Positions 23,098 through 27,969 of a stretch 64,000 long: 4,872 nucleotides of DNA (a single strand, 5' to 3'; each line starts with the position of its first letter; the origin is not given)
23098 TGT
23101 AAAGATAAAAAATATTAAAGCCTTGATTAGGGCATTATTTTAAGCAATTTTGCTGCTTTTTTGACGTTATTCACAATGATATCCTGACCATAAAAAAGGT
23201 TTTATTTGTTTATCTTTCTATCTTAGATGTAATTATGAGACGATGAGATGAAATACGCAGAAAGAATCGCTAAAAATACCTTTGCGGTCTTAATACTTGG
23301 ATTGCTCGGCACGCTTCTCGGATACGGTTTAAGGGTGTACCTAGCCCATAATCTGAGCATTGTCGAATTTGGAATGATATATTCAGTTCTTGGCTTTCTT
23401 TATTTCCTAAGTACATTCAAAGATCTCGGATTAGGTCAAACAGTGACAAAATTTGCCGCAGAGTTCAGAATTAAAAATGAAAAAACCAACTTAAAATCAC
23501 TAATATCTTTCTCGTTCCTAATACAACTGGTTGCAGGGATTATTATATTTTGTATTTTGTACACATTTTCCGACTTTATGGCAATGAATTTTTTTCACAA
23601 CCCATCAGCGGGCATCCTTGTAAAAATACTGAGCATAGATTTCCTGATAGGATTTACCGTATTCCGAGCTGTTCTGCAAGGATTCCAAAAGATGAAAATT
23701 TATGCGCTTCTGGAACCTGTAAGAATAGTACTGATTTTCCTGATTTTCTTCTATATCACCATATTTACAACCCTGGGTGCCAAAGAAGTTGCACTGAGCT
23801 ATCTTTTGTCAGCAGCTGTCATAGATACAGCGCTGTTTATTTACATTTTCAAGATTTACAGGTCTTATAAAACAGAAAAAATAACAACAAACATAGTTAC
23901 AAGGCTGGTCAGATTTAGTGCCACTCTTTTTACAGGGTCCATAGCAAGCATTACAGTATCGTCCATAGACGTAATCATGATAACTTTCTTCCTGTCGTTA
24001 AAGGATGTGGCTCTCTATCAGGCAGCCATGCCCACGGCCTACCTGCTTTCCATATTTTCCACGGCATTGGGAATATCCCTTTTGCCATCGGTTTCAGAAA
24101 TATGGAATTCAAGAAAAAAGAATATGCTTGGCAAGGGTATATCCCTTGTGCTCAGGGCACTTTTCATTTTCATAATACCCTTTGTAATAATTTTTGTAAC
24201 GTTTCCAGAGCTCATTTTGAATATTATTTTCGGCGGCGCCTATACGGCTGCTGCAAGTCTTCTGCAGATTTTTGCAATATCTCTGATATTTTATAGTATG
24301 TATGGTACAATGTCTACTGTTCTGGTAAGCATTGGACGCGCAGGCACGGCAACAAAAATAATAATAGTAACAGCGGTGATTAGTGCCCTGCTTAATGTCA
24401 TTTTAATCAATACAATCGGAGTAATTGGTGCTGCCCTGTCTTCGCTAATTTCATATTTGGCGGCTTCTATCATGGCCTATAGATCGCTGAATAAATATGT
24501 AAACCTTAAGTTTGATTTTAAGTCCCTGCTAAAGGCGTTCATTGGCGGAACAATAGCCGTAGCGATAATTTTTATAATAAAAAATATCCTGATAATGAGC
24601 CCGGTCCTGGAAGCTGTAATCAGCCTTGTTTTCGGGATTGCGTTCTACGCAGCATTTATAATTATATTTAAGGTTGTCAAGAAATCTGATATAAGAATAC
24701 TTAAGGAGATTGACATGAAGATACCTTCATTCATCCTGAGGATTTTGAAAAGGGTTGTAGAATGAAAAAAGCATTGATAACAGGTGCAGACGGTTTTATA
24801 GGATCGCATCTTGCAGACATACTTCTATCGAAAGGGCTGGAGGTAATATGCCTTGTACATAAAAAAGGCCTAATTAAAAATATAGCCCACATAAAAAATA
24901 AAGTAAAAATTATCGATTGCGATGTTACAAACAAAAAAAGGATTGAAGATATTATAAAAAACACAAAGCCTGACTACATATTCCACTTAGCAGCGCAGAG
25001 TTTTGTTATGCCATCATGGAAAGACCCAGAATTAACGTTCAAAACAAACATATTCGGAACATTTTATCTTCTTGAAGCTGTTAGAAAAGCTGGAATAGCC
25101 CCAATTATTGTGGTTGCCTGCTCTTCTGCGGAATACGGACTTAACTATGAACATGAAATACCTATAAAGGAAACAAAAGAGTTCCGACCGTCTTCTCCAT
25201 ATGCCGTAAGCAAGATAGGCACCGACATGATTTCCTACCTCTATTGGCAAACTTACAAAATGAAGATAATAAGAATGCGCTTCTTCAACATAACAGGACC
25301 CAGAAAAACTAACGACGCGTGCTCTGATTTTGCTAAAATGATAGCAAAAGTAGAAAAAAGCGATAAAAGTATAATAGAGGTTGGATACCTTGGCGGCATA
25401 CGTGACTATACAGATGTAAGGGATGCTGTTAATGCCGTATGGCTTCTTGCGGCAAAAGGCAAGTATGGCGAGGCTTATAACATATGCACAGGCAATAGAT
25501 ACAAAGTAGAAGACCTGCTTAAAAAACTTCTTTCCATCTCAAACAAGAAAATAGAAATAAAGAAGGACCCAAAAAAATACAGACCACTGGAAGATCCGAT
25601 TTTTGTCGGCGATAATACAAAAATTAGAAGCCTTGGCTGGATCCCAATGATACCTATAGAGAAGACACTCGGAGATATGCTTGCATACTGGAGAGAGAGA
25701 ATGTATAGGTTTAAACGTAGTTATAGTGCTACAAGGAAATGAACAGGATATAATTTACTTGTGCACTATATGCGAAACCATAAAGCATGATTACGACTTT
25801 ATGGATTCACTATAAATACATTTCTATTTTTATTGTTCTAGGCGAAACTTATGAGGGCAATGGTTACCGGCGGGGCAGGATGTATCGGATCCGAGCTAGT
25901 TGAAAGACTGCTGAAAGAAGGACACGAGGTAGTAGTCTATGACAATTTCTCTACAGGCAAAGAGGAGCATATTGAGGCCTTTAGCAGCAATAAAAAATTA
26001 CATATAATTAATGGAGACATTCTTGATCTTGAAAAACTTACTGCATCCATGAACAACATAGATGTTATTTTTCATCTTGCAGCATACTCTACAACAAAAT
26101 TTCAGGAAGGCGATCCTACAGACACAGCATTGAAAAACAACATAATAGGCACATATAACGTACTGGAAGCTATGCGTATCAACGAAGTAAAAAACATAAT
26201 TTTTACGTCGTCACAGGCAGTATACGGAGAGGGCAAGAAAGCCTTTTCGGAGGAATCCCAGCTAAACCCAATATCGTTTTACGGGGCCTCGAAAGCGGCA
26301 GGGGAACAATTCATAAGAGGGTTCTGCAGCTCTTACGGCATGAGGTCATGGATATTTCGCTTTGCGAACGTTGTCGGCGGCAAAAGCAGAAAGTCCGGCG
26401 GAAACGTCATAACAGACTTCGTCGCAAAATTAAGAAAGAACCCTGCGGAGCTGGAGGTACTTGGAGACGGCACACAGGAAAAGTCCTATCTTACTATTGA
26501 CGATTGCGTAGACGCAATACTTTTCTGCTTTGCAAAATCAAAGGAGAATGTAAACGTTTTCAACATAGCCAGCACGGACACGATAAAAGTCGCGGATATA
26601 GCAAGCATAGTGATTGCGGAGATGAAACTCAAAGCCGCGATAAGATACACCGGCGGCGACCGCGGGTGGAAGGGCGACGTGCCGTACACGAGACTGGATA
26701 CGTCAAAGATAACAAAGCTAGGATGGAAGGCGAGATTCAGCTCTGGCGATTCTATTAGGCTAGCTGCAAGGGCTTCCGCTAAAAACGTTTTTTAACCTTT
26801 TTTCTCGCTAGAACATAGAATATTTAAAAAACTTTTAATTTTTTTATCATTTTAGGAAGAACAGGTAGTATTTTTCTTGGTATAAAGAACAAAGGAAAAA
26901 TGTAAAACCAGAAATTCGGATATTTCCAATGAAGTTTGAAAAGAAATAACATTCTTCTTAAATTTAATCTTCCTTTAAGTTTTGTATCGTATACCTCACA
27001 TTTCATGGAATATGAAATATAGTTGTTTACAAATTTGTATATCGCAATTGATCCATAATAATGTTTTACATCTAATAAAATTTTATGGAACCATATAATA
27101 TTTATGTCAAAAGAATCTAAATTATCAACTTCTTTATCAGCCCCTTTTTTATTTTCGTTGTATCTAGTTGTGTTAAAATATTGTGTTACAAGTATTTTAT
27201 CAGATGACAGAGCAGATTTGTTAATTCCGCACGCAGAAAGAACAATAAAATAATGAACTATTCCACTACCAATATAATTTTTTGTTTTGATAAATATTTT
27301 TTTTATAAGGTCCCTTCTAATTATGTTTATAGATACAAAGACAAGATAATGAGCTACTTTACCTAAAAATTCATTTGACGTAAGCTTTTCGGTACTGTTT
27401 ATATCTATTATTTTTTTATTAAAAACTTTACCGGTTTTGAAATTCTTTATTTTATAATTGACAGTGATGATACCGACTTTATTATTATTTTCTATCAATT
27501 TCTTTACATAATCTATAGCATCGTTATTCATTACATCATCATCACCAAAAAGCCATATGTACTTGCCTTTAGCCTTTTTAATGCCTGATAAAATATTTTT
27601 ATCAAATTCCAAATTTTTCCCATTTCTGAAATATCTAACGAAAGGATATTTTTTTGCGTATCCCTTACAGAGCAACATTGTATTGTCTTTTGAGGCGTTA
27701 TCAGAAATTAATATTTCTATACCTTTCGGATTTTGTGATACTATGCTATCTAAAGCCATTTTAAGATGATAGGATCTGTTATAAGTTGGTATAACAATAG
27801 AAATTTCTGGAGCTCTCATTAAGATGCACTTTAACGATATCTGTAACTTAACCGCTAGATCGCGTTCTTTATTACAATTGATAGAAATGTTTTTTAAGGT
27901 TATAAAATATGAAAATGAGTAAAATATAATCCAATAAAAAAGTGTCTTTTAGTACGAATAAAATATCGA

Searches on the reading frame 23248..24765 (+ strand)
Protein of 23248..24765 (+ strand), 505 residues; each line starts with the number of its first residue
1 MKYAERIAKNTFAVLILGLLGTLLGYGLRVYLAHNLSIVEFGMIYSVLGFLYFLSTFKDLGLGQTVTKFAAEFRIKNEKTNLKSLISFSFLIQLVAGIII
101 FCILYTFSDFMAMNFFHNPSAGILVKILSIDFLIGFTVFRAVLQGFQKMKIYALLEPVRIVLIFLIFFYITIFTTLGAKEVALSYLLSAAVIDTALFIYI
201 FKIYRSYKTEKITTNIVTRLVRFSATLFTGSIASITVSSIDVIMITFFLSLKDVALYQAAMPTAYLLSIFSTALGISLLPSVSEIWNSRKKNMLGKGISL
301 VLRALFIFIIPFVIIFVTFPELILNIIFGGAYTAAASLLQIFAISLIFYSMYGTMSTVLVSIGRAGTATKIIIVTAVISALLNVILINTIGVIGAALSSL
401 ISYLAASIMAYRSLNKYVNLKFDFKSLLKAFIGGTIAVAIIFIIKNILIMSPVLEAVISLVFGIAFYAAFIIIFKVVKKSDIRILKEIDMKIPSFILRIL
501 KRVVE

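Call 65: search_protein_families(library=pfam, proteins=[window:23248-24765:+], max_evalue=0.00001)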
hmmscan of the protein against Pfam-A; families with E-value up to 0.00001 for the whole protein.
window:23248-24765:+ (505 aa): 4 families
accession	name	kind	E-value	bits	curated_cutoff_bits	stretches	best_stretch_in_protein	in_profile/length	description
PF01943.22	Polysacc_synt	-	2.6e-28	99.7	28.2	1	8-286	2-274/274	Polysaccharide biosynthesis protein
PF13440.11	Polysacc_synt_3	-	4.1e-14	53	23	1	35-335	5-291/293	Polysaccharide biosynthesis protein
PF03023.19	MurJ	-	3.8e-12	46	27.4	1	69-461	51-446/451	Lipid II flippase MurJ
PF01554.23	MatE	-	9e-09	35.7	24.9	1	233-385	8-161/161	MatE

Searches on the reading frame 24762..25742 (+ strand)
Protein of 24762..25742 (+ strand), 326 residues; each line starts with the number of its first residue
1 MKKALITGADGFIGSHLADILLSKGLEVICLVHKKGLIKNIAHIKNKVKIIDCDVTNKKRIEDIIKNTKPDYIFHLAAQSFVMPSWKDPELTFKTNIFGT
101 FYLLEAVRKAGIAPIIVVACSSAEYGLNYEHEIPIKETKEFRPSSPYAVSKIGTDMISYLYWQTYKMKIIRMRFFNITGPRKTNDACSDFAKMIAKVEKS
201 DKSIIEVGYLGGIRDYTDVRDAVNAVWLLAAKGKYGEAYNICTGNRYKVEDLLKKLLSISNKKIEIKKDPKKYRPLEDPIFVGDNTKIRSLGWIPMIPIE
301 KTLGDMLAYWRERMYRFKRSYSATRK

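Call 65: search_protein_families(library=pfam, proteins=[window:24762-25742:+], max_evalue=0.00001)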
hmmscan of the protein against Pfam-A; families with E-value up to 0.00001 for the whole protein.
window:24762-25742:+ (326 aa): 8 families
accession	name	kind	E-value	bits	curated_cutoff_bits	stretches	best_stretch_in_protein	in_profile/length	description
PF16363.11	GDP_Man_Dehyd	-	2.5e-73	247.8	27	1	5-306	1-332/332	GDP-mannose 4,6 dehydratase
PF01370.27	Epimerase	-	9.4e-54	182.8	20.9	1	4-242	1-240/240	NAD dependent epimerase/dehydratase family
PF02719.21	Polysacc_synt_2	-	2.5e-16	60.2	20.2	1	5-265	2-252/293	Polysaccharide biosynthesis protein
PF01073.25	3Beta_HSD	-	4.1e-12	46.2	22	1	5-140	1-134/280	3-beta hydroxysteroid dehydrogenase/isomerase family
PF04321.23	RmlD_sub_bind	-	1.3e-11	44.6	27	1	3-154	2-132/287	RmlD substrate binding domain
PF00106.31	adh_short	-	5.2e-08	33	26.6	1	2-110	1-122/195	short chain dehydrogenase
PF13460.12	NAD_binding_10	-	2.1e-07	31.4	27.2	1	8-123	1-101/184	NAD(P)H-binding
PF08659.16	KR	-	6.4e-06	26.6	22.6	1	5-71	4-78/180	KR domain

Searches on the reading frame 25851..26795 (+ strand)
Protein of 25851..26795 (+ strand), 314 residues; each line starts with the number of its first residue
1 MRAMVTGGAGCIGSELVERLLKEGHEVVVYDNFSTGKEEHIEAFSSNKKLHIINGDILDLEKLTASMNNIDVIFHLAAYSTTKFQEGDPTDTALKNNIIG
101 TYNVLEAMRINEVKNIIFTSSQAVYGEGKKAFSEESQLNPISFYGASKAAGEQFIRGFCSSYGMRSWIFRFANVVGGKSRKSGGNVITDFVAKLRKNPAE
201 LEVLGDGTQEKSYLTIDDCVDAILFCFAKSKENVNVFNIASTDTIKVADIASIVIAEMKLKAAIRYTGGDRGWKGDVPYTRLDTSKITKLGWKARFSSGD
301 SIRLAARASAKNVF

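Call 65: search_protein_families(library=pfam, proteins=[window:25851-26795:+], max_evalue=0.00001)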
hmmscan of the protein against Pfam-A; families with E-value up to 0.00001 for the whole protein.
window:25851-26795:+ (314 aa): 8 families
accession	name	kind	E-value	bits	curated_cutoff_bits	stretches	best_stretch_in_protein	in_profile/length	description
PF01370.27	Epimerase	-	4e-52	177.5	20.9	1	4-240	2-240/240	NAD dependent epimerase/dehydratase family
PF16363.11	GDP_Man_Dehyd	-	2.1e-45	156.1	27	1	4-297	1-324/332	GDP-mannose 4,6 dehydratase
PF02719.21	Polysacc_synt_2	-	9e-27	94.4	20.2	1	4-267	2-261/293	Polysaccharide biosynthesis protein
PF04321.23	RmlD_sub_bind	-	2.2e-24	86.5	27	1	1-261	1-234/287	RmlD substrate binding domain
PF01073.25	3Beta_HSD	-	1.5e-23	83.6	22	1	4-155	1-157/280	3-beta hydroxysteroid dehydrogenase/isomerase family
PF07993.18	NAD_binding_4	-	1.5e-16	60.8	20.1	1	5-222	1-257/258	Male sterility protein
PF13460.12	NAD_binding_10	-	1e-15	58.5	27.2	1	7-156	1-132/184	NAD(P)H-binding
PF00106.31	adh_short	-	4.3e-12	46.4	26.6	1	3-162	3-167/195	short chain dehydrogenase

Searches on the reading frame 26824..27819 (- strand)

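Call 65: search_protein_families(library=pfam, proteins=[window:26824-27819:-], max_evalue=0.00001)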
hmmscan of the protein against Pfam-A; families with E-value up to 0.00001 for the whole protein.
window:26824-27819:- (331 aa): 2 families
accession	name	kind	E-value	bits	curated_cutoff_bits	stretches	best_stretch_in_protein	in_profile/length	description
PF00535.33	Glycos_transf_2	-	7.6e-27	94.7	23.3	1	7-176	1-168/168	Glycosyl transferase family 2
PF13641.12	Glyco_tranf_2_3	-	1.3e-10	42.1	27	1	4-129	1-130/230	Glycosyltransferase like family 2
